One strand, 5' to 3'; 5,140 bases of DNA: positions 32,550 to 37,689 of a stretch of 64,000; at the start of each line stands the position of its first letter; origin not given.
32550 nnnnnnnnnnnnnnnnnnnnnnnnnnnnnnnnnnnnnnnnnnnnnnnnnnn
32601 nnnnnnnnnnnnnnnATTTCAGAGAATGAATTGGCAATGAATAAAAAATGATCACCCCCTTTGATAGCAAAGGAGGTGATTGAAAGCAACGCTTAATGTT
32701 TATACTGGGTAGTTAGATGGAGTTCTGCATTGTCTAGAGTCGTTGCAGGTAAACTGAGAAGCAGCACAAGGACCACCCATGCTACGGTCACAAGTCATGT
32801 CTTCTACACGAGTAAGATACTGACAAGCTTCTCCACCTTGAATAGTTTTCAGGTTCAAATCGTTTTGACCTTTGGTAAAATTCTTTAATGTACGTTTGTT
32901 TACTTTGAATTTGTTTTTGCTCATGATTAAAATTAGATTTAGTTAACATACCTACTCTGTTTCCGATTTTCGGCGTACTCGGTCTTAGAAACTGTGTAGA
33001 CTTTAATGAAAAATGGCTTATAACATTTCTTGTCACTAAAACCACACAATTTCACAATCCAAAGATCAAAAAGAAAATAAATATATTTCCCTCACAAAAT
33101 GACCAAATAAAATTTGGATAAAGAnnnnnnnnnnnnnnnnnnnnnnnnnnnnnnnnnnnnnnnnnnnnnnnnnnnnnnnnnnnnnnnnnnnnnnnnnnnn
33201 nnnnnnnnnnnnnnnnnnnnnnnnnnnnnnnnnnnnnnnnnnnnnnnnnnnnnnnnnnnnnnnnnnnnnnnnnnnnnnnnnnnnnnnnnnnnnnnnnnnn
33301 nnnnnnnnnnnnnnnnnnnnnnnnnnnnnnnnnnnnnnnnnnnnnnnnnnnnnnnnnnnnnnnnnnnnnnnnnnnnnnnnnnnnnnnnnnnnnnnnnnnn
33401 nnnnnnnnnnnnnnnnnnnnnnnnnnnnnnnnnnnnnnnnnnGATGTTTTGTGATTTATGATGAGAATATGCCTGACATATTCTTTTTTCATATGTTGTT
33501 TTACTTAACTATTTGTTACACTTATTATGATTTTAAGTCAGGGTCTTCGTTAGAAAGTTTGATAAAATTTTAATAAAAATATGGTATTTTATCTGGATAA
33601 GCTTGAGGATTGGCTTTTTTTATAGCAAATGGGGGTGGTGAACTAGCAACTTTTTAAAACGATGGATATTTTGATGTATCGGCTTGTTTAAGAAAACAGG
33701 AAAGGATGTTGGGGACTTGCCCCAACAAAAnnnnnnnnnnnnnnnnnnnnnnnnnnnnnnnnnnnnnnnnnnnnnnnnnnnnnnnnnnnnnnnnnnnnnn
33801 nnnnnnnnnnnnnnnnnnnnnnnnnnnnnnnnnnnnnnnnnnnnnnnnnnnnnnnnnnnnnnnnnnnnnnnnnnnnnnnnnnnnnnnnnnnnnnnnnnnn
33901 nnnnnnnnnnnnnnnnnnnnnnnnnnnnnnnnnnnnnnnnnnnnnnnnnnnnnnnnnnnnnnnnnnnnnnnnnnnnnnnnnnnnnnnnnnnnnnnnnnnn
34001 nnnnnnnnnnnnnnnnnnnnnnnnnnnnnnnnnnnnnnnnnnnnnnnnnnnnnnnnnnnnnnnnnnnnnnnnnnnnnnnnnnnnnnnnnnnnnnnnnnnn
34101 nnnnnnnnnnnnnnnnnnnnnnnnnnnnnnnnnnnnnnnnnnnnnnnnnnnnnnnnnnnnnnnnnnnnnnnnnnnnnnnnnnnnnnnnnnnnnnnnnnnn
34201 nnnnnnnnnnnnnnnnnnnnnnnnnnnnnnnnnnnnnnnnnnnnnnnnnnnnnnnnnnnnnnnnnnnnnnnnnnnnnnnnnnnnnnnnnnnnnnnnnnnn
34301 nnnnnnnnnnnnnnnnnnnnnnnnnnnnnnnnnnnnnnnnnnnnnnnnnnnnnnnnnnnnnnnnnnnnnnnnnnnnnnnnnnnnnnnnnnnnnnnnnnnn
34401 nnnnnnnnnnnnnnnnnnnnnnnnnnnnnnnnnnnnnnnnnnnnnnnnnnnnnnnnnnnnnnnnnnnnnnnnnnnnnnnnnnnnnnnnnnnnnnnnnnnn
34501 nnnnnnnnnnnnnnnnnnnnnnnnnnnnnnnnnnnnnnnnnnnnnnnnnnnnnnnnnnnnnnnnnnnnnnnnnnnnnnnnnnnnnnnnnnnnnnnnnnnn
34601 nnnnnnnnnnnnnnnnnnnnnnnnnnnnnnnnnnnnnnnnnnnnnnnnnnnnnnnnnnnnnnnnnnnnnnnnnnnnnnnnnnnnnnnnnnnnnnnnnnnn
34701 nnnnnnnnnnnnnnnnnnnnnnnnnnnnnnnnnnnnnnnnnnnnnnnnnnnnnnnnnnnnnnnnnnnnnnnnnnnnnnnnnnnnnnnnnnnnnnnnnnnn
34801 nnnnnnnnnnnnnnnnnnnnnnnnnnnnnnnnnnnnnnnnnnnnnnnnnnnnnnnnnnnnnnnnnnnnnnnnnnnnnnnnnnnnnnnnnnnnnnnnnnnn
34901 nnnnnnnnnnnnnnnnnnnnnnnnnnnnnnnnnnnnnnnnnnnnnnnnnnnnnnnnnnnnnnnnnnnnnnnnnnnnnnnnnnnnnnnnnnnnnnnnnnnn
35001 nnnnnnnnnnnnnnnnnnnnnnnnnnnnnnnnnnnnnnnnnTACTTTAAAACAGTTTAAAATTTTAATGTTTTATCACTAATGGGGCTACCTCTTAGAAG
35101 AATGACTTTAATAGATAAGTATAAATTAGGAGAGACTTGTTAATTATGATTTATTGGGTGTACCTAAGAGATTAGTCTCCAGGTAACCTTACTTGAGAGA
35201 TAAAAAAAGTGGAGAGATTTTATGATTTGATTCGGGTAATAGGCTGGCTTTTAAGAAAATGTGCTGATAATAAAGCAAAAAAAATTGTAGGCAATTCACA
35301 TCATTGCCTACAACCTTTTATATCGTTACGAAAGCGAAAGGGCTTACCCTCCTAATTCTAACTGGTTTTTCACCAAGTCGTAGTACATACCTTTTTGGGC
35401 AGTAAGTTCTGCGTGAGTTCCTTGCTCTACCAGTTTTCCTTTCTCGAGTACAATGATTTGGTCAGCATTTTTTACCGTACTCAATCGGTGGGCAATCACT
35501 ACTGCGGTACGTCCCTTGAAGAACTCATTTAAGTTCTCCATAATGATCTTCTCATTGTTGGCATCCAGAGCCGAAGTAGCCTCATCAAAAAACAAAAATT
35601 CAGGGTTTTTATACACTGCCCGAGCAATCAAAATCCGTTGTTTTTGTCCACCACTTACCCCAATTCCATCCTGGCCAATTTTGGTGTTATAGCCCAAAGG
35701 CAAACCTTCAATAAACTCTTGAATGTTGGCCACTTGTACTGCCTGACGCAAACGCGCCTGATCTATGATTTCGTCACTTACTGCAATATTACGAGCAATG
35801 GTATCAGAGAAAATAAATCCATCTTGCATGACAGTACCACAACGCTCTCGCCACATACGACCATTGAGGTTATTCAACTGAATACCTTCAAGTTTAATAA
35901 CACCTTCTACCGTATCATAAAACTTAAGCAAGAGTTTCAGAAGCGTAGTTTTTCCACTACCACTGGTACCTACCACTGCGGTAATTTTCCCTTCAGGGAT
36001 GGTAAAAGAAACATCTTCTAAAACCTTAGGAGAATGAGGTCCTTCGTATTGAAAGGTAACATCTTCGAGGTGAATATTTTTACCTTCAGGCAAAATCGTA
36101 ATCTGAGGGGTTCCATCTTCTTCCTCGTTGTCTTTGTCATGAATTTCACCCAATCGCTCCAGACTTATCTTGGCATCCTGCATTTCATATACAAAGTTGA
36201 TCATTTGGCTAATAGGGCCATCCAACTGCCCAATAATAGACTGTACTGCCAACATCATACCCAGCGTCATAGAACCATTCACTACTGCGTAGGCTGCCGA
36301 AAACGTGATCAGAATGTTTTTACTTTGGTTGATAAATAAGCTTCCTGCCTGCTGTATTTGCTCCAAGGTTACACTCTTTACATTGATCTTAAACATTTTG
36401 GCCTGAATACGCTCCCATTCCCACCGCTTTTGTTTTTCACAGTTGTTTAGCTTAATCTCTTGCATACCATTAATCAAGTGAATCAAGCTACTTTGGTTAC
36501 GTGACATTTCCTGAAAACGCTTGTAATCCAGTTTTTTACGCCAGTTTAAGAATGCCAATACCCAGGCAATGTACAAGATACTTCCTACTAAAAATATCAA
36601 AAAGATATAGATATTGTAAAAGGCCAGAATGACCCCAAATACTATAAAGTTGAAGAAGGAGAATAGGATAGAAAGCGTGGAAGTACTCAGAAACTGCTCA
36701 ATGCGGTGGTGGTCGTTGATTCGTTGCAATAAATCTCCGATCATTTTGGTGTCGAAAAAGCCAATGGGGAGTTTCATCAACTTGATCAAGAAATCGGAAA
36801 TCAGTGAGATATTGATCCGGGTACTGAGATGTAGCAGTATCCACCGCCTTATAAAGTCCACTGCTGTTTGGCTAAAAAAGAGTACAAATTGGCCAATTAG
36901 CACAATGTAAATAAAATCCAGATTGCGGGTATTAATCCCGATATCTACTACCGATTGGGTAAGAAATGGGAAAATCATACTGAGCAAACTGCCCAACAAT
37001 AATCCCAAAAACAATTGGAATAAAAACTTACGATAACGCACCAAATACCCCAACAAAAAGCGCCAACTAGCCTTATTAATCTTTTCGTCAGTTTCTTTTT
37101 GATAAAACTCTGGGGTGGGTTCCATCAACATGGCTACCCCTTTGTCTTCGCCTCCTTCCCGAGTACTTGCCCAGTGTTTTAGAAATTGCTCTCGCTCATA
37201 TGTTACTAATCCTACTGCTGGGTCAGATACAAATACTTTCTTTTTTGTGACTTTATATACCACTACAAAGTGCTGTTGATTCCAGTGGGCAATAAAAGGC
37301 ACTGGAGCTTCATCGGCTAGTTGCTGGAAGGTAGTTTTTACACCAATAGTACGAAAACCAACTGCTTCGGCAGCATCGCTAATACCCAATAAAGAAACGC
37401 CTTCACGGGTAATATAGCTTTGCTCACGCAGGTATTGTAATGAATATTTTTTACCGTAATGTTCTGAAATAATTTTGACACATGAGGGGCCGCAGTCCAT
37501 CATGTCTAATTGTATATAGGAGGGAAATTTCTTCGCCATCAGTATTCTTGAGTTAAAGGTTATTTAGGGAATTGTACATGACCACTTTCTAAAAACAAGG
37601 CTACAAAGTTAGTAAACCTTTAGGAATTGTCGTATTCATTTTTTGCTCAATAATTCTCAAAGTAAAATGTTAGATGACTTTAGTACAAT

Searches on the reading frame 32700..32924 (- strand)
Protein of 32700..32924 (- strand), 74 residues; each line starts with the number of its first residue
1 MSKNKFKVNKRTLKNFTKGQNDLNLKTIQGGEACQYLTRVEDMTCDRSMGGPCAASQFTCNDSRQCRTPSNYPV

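Call 5: search_protein_families(library=pfam, proteins=[window:32700-32924:-], max_evalue=0.1)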
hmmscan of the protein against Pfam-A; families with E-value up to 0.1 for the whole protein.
window:32700-32924:- (74 aa): 0 families

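Call 6: search_protein_families(library=ncbifam, proteins=[window:32700-32924:-], max_evalue=1)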
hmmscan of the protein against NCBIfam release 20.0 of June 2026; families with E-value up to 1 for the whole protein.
window:32700-32924:- (74 aa): 0 families
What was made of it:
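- Tried and rejected: Direct Pfam and NCBIfam scans of the protein gave nothing (calls 5, 6).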

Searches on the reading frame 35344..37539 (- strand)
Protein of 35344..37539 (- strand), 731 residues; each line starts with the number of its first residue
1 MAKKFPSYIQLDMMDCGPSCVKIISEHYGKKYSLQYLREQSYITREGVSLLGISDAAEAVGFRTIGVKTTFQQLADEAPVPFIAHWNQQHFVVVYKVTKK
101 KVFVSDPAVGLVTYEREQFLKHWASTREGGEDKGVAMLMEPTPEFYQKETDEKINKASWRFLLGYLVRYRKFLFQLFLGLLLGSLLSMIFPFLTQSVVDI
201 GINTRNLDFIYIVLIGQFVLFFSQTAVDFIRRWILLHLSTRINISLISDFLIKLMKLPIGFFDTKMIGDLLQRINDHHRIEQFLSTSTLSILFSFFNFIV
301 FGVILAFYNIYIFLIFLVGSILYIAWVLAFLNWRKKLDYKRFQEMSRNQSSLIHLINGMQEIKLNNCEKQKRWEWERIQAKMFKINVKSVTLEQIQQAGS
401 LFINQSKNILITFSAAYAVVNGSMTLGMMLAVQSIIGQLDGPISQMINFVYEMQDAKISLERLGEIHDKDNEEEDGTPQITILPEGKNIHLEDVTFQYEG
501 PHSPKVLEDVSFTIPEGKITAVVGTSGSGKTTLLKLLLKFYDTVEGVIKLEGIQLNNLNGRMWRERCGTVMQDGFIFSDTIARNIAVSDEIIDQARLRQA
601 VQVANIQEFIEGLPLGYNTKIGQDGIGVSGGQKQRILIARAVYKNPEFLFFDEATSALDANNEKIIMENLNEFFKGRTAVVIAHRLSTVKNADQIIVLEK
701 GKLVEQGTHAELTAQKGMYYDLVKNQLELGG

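Call 5: search_protein_families(library=pfam, proteins=[window:35344-37539:-], max_evalue=0.1)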
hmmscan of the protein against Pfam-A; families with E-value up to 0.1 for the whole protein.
window:35344-37539:- (731 aa): 17 families
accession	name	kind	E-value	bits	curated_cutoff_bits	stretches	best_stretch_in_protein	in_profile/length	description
PF03412.21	Peptidase_C39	-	1.3e-35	122.6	22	1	6-124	3-122/133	Peptidase C39 family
PF00664.28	ABC_membrane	-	3.7e-30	106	28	1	176-442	4-273/274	ABC transporter transmembrane region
PF00005.33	ABC_tran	-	5.1e-30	105.3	25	1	507-656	1-137/137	ABC transporter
PF02463.25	SMC_N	-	2e-08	34.4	40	1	628-699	137-212/220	RecF/RecN/SMC N terminal domain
PF09818.15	ABC_ATPase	-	8.6e-07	28.7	23.2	1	595-659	126-189/283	P-loop domain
PF13401.12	AAA_22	-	0.00035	21.3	27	1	518-551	6-33/130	AAA domain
PF13555.12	AAA_29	-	0.0069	16.6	27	1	512-534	17-39/61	P-loop containing region of AAA domain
PF13175.12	AAA_15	-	0.0082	16.2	32.1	1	516-558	23-68/374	AAA ATPase domain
PF03193.22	RsgA_GTPase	-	0.016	15.5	30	1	507-539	97-128/174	RsgA GTPase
PF13304.12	AAA_21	-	0.02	15.4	27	1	519-560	1-26/304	AAA domain, putative AbiEii toxin, Type IV TA system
PF13238.12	AAA_18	-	0.025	15.5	29.4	1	522-556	3-40/128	AAA domain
PF13173.12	AAA_14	-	0.04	14.3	27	0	518-543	3-28/129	AAA domain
PF13604.12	AAA_30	-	0.04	14.1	27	0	518-544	19-45/191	AAA domain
PF13481.12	AAA_25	-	0.049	13.7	27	0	513-534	29-50/195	AAA domain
PF03205.20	MobB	-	0.053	13.8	26.6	0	520-540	2-22/133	Molybdopterin guanine dinucleotide synthesis protein B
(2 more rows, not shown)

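Call 26: search_protein_families(library=ncbifam, proteins=[window:35344-37539:-], max_evalue=0.01)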
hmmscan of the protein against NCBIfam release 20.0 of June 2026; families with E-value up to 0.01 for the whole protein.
window:35344-37539:- (731 aa): 190 families (the best 25 are shown)
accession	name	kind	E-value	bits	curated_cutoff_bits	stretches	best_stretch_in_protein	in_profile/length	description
TIGR03796.1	NHLM_micro_ABC1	equivalog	5.9e-139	464.4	853.3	1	5-724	2-710/710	NHLP family bacteriocin export ABC transporter peptidase/permease/ATPase subunit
TIGR01846.1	type_I_sec_HlyB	subfamily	7.3e-134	447.6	725.55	1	19-727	3-693/694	type I secretion system permease/ATPase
TIGR01193.1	bacteriocin_ABC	subfamily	3.3e-133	445.7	523.85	1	10-724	1-707/708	peptide cleavage/export ABC transporter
TIGR03375.1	type_I_sec_LssB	subfamily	6.8e-110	368.4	693.1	1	20-714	6-690/696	type I secretion system permease/ATPase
TIGR03797.1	NHLM_micro_ABC2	equivalog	1.1e-109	367.9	709.4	1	144-727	111-686/686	NHLP bacteriocin export ABC transporter permease/ATPase subunit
TIGR02203.1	MsbA_lipidA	equivalog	4.2e-107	359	602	1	159-726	2-569/572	lipid A export permease/ATP-binding protein MsbA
TIGR02204.1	MsbA_rel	hypoth_equivalog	1.5e-98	330.9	780.4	1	160-726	7-575/576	ABC transporter, permease/ATP-binding protein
NF045513.1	HepA_fam_ABC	equivalog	1.7e-92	310.8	725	1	201-725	85-608/610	heterocyst formation ABC transporter subunit HepA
NF008381.0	PRK11176.1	equivalog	2.1e-90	303.8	867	1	157-727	11-580/582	lipid A ABC transporter ATP-binding protein/permease MsbA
NF052233.1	CphA_assoc_ABC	equivalog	2.5e-90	303.9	880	1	158-727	169-744/766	cyanophycin metabolism-associated ABC transporter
TIGR00958.1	3a01208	subfamily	6.9e-85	285.7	874.6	1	148-723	138-711/711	antigen peptide transporter 2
NF045998.1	cleave_ABC_plasm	equivalog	6.9e-79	265.8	500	1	10-694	2-669/673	Mbov_0121 family peptidase domain-containing ABC transporter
TIGR01842.1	type_I_sec_PrtD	subfamily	2.3e-77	260.8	510.15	1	170-713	5-541/544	type I secretion system permease/ATPase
NF010178.0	PRK13657.1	equivalog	4.1e-73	246.8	733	1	410-726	256-570/588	glucan ABC transporter ATP-binding protein/ permease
NF008055.0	PRK10789.1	equivalog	8.2e-71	239.2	845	1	167-726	13-571/590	SmdA family multidrug ABC transporter permease/ATP-binding protein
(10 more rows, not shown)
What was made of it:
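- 35344..37539 (-): LanT-type exporter with an N-terminal C39 double-glycine peptidase domain. calls 5, 26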
